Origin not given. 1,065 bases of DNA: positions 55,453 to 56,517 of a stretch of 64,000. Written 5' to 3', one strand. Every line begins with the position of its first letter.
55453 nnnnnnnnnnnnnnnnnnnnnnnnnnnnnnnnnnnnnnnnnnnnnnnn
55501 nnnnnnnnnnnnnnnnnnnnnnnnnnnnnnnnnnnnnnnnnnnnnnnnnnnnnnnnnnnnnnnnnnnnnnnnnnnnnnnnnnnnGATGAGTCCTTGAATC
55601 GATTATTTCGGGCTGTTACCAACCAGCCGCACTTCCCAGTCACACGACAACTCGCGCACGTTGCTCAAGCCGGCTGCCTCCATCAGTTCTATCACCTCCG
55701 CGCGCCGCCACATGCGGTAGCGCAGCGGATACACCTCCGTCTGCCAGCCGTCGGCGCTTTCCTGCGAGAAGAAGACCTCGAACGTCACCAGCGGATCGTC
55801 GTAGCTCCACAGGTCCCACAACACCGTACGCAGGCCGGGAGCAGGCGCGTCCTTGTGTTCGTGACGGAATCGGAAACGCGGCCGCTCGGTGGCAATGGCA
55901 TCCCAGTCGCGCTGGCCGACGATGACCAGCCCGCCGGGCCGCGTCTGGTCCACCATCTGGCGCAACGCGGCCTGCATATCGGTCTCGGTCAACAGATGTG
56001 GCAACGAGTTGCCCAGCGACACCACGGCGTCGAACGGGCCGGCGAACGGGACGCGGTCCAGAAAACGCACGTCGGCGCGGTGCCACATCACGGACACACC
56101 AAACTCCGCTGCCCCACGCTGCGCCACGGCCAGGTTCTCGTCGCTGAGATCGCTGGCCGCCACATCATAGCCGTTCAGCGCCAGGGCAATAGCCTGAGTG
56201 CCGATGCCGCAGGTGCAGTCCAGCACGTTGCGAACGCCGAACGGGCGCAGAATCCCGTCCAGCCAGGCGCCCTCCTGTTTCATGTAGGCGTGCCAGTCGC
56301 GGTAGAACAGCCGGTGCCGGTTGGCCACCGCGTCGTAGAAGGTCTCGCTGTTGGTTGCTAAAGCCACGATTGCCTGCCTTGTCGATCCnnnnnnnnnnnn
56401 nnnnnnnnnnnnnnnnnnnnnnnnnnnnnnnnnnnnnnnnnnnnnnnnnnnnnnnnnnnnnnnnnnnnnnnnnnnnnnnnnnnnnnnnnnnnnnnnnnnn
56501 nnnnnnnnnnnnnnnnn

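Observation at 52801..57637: Val-specific T-box leader controls an operon in which two SAM methyltransferases precede valS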

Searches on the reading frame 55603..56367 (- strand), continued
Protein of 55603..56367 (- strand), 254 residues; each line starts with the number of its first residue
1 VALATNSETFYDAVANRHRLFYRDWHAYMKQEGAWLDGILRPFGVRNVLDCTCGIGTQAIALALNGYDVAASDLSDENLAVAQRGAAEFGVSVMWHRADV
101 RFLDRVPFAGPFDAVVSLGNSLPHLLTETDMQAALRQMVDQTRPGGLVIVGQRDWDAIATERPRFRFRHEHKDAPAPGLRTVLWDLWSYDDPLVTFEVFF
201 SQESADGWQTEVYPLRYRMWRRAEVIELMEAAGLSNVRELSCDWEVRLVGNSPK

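Call 94: fold_search(model_id=the predicted structure, library=pdb)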
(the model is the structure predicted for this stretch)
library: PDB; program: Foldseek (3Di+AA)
matches with E <= 10: 1777; with E <= 0.001: 1014
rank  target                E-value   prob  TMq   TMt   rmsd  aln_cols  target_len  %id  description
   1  1wzn_A                1.3e-17  1.00  0.78  0.81   2.7       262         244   21  Crystal Structure of the SAM-dependent methyltransferase from Pyrococcus horikoshii OT3 (released 2006-03-14)
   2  5h02                  6.8e-17  1.00  0.73  0.74   4.6       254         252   25  Crystal structure of Methanohalophilus portucalensis glycine sarcosine N-methyltransferase tetramutant (H21G, E23T, E24N (released 2016-11-23)
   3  5him                  7.7e-17  1.00  0.75  0.79   4.3       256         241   25  Crystal structure of glycine sarcosine N-methyltransferase from Methanohalophilus portucalensis in complex with S-adenos (released 2016-11-23)
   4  5gwx                  2.1e-16  1.00  0.74  0.75   4.6       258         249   25  Crystal structure of glycine sarcosine N-methyltransferase from Methanohalophilus portucalensis in complex with S-adenos (released 2016-11-23)
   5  5hii                  2.3e-16  1.00  0.74  0.77   4.6       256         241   25  Crystal structure of glycine sarcosine N-methyltransferase (GSMT) from Methanohalophilus portucalensis (apo form) (released 2016-11-23)
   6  5hil                  2.7e-16  1.00  0.72  0.76   4.9       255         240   25  Crystal structure of glycine sarcosine N-methyltransferase from Methanohalophilus portucalensis in complex with S-adenos (released 2016-11-23)
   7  6uk5_B                3.1e-16  1.00  0.71  0.76   4.3       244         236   20  Structure of SAM bound CalS10, an amino pentose methyltransferase from Micromonospora echinaspora involved in calichea (released 2020-10-07)
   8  5hij                  3.3e-16  1.00  0.71  0.75   4.8       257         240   24  Crystal structure of glycine sarcosine N-methyltransferase from Methanohalophilus portucalensis in complex with betaine (released 2016-11-23)
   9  3d2l_A                4.4e-16  1.00  0.69  0.73   4.4       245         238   21  Crystal structure of SAM-dependent methyltransferase (ZP_00538691.1) from EXIGUOBACTERIUM SP. 255-15 at 1.90 A resolut (released 2008-05-20)
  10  1y8c                  4.7e-16  1.00  0.72  0.74   3.4       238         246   13  Crystal structure of a S-adenosylmethionine-dependent methyltransferase from Clostridium acetobutylicum ATCC 824 (released 2004-12-28)
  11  4oqd_B                5.0e-16  1.00  0.75  0.79   3.7       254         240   22  Crystal structure of the tylM1 N,N-dimethyltransferase in complex with SAH and TDP-Qui3NMe2 (released 2014-02-26)
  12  3d2l_C                5.6e-16  1.00  0.70  0.74   4.5       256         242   21  Crystal structure of SAM-dependent methyltransferase (ZP_00538691.1) from EXIGUOBACTERIUM SP. 255-15 at 1.90 A resolut (released 2008-05-20)
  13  1d2g_A                6.8e-16  1.00  0.66  0.58   5.8       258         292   22  CRYSTAL STRUCTURE OF R175K MUTANT GLYCINE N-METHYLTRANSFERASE FROM RAT LIVER (released 1999-10-25)
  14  1r8y_E                9.2e-16  1.00  0.66  0.59   5.8       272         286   23  Crystal Structure of Mouse Glycine N-Methyltransferase (Monoclinic Form) (released 2004-09-21)
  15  4oqd_C                9.7e-16  1.00  0.75  0.79   3.7       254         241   22  Crystal structure of the tylM1 N,N-dimethyltransferase in complex with SAH and TDP-Qui3NMe2 (released 2014-02-26)
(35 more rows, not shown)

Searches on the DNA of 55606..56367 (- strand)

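Call 45: search_rna_families(sources=[L088, L090, L092, L010, L013], threshold=evalue, max_evalue=0.01, show_alignments=0)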
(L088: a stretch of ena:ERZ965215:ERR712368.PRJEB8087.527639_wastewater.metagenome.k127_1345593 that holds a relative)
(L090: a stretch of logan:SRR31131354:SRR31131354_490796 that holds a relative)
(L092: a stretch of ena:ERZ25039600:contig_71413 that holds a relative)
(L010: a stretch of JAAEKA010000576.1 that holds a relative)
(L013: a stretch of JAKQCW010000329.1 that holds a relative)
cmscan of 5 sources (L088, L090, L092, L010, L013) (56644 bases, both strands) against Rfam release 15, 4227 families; matches with E-value up to 0.01: 5.
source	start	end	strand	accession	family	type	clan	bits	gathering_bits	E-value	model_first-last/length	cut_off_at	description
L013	6637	6873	+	RF00230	T-box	Cis-reg; leader;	-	93.1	93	4e-19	1-219/219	no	T-box leader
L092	4625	4893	+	RF00230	T-box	Cis-reg; leader;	-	88.7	93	5.3e-18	1-219/219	no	T-box leader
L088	4768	5079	+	RF00230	T-box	Cis-reg; leader;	-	88.2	93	7.2e-18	1-219/219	no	T-box leader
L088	3722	3794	-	RF00005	tRNA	Gene; tRNA;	CL00001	68.7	29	6.2e-13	1-71/71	no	tRNA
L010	748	1062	+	RF00230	T-box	Cis-reg; leader;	-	66.4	93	3e-12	1-219/219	no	T-box leader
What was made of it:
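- It also survives where the T-box has gone (L090; call 45), which removes the 'trapped between leader and gene' argument. The ortholog in L013 reaches 93.1 bits (call 45).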

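Call 67: search_rna_families(sources=[L103, L104, L093], threshold=evalue, max_evalue=0.001, show_alignments=2)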
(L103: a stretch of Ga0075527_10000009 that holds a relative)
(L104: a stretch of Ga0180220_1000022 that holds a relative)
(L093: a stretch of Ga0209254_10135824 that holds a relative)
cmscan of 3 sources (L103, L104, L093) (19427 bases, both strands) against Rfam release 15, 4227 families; matches with E-value up to 0.001: 3.
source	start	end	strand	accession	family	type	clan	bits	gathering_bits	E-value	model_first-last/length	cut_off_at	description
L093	159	408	+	RF00230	T-box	Cis-reg; leader;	-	87.9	93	3e-18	1-219/219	no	T-box leader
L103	4821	5128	+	RF00230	T-box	Cis-reg; leader;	-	63.3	93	6.6e-12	1-219/219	no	T-box leader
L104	5934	6244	+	RF00230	T-box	Cis-reg; leader;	-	47.3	93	8.6e-08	1-219/219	no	T-box leader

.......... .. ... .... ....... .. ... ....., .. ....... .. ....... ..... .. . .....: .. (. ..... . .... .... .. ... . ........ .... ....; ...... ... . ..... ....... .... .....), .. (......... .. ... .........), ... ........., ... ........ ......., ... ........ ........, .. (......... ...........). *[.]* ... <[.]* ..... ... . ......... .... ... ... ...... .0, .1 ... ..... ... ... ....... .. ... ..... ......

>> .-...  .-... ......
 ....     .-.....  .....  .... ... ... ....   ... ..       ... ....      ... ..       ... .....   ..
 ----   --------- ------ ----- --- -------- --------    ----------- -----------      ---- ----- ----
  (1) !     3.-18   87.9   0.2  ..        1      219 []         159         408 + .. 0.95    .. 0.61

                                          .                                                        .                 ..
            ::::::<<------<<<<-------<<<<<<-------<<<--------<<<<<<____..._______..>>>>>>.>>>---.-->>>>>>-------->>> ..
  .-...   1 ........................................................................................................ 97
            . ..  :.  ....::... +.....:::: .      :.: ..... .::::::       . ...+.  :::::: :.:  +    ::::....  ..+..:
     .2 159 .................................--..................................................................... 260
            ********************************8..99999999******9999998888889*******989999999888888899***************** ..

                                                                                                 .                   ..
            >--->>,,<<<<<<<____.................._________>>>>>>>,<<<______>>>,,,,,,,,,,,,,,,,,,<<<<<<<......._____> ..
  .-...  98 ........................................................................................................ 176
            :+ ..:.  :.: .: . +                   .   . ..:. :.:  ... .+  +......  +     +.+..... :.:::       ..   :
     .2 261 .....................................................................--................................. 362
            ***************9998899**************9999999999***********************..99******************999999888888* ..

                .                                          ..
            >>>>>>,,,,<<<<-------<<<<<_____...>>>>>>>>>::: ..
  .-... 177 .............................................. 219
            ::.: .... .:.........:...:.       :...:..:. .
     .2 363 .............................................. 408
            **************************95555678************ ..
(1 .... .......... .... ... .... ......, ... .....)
